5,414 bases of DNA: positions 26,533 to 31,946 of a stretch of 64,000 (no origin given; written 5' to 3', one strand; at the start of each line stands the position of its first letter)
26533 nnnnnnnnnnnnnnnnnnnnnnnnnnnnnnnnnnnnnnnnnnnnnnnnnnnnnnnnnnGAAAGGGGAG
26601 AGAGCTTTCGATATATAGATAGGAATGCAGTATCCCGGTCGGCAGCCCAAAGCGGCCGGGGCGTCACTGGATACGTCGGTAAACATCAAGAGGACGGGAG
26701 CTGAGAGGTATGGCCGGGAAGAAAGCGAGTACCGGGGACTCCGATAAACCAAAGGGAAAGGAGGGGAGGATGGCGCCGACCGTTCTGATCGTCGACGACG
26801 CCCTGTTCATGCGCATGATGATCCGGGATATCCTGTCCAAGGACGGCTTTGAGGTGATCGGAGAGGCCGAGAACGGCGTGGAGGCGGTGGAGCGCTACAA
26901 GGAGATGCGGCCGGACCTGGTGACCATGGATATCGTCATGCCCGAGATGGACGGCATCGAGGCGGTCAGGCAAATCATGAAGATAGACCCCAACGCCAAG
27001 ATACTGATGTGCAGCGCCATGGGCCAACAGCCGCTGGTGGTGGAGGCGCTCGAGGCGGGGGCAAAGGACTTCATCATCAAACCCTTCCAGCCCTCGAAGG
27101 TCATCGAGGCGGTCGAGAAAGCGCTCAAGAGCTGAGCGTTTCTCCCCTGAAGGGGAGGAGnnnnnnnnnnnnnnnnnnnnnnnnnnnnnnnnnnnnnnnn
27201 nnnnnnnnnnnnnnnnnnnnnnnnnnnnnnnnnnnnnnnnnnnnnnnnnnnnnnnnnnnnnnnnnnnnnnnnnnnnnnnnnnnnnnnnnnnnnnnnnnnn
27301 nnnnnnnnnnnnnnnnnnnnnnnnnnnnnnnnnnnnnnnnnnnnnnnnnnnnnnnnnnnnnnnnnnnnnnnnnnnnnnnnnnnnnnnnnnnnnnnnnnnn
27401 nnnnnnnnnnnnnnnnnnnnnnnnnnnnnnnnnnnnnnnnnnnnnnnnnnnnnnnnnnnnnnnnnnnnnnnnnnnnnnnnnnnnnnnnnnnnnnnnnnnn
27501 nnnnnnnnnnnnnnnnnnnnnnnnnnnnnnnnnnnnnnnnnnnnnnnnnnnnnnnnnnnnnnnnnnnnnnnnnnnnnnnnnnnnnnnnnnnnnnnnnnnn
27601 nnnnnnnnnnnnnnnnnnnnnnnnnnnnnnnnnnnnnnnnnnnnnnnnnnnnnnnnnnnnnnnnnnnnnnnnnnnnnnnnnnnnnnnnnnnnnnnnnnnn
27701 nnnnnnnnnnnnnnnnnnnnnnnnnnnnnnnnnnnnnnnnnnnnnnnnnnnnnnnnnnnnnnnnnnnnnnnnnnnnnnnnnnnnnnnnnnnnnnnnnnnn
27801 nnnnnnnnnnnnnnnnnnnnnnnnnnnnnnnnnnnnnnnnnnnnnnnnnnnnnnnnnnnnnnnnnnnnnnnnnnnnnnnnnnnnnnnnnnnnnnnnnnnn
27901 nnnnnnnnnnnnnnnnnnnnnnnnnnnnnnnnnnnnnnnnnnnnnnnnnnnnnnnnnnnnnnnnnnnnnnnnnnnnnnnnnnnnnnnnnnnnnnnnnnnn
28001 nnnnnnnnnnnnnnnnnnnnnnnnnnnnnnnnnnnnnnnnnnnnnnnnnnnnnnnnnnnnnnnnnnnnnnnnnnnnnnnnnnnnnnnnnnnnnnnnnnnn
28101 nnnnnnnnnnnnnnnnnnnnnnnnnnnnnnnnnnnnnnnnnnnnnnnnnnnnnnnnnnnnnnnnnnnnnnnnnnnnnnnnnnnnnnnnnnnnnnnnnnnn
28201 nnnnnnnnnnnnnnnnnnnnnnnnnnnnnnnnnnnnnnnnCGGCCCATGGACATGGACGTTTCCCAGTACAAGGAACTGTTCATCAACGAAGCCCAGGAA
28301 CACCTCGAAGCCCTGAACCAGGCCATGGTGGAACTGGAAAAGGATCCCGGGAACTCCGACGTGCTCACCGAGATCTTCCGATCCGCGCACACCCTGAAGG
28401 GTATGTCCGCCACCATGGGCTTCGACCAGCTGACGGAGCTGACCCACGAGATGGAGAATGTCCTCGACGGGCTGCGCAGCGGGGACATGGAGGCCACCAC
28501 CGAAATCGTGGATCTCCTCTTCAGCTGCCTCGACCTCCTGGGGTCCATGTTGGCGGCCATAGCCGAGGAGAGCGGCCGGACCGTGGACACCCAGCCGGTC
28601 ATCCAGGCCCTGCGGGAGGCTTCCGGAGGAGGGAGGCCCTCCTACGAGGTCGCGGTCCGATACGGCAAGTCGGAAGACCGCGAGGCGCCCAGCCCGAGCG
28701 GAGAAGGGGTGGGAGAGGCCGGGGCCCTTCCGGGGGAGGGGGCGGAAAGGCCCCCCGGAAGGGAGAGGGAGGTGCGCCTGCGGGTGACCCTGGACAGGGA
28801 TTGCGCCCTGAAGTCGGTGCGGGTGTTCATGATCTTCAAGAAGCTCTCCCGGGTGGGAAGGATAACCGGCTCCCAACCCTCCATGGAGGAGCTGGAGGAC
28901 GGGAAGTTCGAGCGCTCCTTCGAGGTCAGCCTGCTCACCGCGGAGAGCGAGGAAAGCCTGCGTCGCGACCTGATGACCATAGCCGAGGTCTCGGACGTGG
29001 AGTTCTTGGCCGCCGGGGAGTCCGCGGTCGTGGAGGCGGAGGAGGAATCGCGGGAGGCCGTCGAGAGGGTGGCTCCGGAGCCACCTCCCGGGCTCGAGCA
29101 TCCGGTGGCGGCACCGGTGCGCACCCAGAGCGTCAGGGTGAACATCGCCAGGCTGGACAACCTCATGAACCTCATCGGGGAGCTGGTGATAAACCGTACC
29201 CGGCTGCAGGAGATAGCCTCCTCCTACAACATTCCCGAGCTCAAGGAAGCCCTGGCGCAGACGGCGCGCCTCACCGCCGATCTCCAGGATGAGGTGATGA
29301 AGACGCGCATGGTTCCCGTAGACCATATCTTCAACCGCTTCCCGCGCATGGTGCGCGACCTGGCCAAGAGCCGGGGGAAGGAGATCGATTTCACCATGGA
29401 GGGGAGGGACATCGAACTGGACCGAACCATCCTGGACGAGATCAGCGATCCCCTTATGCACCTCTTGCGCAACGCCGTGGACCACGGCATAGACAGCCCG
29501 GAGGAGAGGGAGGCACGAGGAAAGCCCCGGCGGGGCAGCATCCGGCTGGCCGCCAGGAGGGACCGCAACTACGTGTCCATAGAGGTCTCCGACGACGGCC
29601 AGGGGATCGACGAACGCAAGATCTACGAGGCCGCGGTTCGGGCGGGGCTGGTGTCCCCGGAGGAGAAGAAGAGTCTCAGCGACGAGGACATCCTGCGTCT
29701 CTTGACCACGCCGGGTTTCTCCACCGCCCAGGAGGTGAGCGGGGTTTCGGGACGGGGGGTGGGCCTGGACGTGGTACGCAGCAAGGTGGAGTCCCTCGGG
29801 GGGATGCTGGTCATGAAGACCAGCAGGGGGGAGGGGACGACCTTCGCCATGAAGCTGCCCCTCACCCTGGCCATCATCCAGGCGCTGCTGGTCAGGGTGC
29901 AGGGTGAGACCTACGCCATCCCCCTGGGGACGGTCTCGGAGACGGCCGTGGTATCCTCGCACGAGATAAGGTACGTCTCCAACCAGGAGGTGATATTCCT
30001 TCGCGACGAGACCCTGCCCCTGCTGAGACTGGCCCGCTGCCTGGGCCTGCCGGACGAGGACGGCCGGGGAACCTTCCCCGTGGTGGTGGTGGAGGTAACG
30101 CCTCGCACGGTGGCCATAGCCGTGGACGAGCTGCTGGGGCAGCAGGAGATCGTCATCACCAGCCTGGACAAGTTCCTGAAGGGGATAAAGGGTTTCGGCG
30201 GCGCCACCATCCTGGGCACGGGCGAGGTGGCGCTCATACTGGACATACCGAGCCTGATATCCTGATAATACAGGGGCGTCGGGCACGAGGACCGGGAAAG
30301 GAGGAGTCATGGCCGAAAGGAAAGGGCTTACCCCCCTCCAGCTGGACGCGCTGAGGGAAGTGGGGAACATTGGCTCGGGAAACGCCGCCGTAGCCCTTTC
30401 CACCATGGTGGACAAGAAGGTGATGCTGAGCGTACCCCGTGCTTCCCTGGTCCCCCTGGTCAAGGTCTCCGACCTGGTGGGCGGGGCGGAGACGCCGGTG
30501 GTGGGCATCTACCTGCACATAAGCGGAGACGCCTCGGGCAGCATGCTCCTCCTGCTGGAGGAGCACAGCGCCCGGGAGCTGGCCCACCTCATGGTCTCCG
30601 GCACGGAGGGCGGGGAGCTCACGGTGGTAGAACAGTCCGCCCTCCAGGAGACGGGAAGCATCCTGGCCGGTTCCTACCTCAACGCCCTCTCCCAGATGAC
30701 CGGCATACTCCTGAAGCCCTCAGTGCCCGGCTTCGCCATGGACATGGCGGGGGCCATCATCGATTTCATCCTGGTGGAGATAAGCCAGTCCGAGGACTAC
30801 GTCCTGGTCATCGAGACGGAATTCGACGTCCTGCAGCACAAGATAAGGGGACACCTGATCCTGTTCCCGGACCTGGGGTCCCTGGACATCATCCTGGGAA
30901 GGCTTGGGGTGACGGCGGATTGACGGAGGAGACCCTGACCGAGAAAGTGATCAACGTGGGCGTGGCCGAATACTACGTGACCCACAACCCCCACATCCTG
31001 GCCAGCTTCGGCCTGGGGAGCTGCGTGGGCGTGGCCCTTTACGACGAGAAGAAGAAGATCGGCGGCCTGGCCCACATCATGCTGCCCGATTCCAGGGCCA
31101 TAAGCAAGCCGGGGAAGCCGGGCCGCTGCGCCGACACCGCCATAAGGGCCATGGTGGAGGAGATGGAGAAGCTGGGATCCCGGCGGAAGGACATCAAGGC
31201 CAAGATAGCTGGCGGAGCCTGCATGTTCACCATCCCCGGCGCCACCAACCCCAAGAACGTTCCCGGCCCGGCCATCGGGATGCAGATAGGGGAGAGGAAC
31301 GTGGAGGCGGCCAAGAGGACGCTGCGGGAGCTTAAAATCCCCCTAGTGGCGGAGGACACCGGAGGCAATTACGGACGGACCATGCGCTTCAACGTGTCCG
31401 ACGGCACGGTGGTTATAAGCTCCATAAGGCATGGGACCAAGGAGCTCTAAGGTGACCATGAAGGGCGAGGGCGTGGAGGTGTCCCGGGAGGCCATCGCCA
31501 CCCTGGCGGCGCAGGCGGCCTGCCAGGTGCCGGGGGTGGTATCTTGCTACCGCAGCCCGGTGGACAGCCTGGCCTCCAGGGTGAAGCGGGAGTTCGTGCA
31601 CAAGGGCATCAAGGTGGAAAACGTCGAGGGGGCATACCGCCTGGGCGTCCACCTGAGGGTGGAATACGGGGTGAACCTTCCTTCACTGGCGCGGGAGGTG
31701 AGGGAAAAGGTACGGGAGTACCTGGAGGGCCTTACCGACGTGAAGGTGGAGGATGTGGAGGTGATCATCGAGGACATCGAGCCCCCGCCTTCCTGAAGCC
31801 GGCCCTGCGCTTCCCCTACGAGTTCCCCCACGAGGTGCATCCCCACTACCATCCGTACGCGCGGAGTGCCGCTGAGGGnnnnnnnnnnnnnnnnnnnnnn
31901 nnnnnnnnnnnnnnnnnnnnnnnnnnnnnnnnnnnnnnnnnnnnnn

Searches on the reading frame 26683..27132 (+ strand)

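Call 86: search_protein_families(library=pfam, proteins=[window:26683-27132:+], max_evalue=0.00001)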
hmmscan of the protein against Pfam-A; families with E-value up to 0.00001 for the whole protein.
window:26683-27132:+ (150 aa): 1 family
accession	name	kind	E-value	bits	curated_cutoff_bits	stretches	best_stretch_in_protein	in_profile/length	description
PF00072.30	Response_reg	-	7.7e-33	113.4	30.2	1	34-145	1-111/111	Response regulator receiver domain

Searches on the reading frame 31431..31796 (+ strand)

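Call 86: search_protein_families(library=pfam, proteins=[window:31431-31796:+], max_evalue=0.00001)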
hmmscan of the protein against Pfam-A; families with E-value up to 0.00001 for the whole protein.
window:31431-31796:+ (121 aa): 1 family
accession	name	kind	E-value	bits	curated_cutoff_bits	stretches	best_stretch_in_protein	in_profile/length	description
PF03780.18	Asp23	-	7.1e-21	75.1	28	1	15-116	5-107/108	Asp23 family, cell envelope-related function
